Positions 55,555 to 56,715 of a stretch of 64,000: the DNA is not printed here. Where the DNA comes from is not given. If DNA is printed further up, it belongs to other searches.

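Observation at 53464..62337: Apparent operon PhoH2 – three pseudopilins – FecR-like protein – uvrA – radA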

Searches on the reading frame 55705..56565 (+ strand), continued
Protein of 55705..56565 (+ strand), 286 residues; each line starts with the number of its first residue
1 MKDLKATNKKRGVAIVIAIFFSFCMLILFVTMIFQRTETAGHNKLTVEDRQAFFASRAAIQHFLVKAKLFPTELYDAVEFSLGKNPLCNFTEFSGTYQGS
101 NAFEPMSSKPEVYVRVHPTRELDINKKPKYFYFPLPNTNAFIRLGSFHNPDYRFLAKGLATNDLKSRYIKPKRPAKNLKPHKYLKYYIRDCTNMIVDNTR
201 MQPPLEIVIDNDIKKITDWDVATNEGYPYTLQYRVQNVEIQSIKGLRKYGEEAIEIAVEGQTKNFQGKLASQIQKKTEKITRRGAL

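Call 69: find_encoding_contigs(protein=P0225, flank=10000, max_places=1)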
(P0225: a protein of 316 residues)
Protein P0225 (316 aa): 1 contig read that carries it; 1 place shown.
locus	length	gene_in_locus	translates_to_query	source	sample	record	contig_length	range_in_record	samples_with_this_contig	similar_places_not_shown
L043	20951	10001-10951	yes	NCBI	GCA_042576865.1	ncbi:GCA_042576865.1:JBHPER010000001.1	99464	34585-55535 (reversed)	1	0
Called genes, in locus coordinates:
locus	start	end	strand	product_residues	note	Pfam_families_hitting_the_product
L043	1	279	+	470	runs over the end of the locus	PF00070:Pyr_redox (faint), PF01262:AlaDh_PNT_C (faint), PF02254:TrkA_N, PF03807:F420_oxidored (weak), PF07992:Pyr_redox_2 (weak), PF02080:TrkA_C (weak), PF02254:TrkA_N, PF02080:TrkA_C, +3 more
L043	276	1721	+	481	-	PF02386:TrkH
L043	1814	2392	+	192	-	-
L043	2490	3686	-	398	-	PF00072:Response_reg, PF00512:HisKA (faint), PF02518:HATPase_c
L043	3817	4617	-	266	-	-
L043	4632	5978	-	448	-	-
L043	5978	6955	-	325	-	-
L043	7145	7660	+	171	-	-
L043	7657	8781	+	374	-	PF13421:Band_7_1, PF01145:Band_7, PF14237:GYF_2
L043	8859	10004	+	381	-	-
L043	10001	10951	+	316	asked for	-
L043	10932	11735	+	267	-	-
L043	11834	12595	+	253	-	-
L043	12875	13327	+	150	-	PF07811:TadE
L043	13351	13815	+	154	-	PF07811:TadE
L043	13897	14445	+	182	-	PF01871:AMMECR1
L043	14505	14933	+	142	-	PF25984:BSH_YknX (faint), PF00364:Biotin_lipoyl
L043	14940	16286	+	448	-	PF00289:Biotin_carb_N, PF02786:CPSase_L_D2, PF07478:Dala_Dala_lig_C, PF02785:Biotin_carb_C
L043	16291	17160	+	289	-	PF00348:polyprenyl_synt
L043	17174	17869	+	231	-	PF01128:IspD, PF12804:NTP_transf_3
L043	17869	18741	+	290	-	PF00288:GHMP_kinases_N, PF08544:GHMP_kinases_C (weak)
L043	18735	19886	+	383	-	PF02670:DXP_reductoisom, PF08436:DXP_redisom_C, PF13288:DXPR_C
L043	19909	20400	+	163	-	PF02542:YgbB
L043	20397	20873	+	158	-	-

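Call 70: find_encoding_contigs(protein=P0302, flank=10000, max_places=1)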
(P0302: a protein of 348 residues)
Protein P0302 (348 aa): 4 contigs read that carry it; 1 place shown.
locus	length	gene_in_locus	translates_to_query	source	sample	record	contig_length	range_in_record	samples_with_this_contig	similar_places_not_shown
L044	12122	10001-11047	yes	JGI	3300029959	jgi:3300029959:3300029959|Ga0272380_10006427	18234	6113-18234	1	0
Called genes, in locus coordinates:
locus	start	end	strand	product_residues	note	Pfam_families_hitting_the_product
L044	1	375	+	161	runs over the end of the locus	PF01467:CTP_transf_like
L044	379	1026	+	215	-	-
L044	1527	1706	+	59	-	-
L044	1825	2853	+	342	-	PF03739:LptF_LptG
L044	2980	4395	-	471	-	PF00072:Response_reg, PF00158:Sigma54_activat, PF14532:Sigma54_activ_2, PF07728:AAA_5, PF25601:AAA_lid_14, PF02954:HTH_8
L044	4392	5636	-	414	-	PF00512:HisKA, PF02518:HATPase_c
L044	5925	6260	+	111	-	PF12840:HTH_20 (weak), PF01022:HTH_5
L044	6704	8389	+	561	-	PF11563:Protoglobin, PF08447:PAS_3 (faint), PF00989:PAS, PF13188:PAS_8 (weak), PF08448:PAS_4, PF13426:PAS_9, PF00512:HisKA, PF02518:HATPase_c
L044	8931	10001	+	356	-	-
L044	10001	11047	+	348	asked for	-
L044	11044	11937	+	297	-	-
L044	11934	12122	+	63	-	?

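Call 72: search_protein_families(library=ncbifam, proteins=[L042:9309-10004:+, L042:10001-10801:+, L042:10798-11496:+, L043:8859-10004:+, L043:10001-10951:+, L043:10932-11735:+, L043:11834-12595:+, L044:8931-10001:+, L044:10001-11047:+, L044:11044-11937:+], max_evalue=0.01)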
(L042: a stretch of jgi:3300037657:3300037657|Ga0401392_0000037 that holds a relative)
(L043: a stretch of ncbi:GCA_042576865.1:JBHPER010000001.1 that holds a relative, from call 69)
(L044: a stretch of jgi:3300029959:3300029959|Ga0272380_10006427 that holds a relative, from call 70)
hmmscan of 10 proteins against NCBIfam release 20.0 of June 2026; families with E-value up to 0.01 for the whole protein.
L042:9309-10004:+ (231 aa): 0 families

L042:10001-10801:+ (266 aa): 0 families

L042:10798-11496:+ (232 aa): 0 families

L043:8859-10004:+ (381 aa): 1 family
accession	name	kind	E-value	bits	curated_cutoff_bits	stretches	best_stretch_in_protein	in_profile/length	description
NF047828.1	T3SSXpsI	equivalog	0.0012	18.9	150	1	14-62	4-52/132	type II secretion system protein XpsI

L043:10001-10951:+ (316 aa): 0 families

L043:10932-11735:+ (267 aa): 2 families
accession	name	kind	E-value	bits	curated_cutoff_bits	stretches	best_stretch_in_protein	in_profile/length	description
TIGR01711.1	gspJ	equivalog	5.1e-05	23.2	64.85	1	12-75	3-66/192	type II secretion system minor pseudopilin GspJ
TIGR02532.1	IV_pilin_GFxxxE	domain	0.0034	17.2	16.3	1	12-32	4-24/24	prepilin-type N-terminal cleavage/methylation domain-containing protein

L043:11834-12595:+ (253 aa): 2 families
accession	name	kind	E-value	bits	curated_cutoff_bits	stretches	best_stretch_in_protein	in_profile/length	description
NF009420.1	PRK12785.1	equivalog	0.0073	16.1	197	0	25-87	5-67/161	flagellar basal body-associated protein FliL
TIGR03927.1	T7SS_EssA_Firm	equivalog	0.009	15.9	32.45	0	4-62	91-146/151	type VII secretion protein EssA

L044:8931-10001:+ (356 aa): 0 families

L044:10001-11047:+ (348 aa): 0 families

L044:11044-11937:+ (297 aa): 0 families
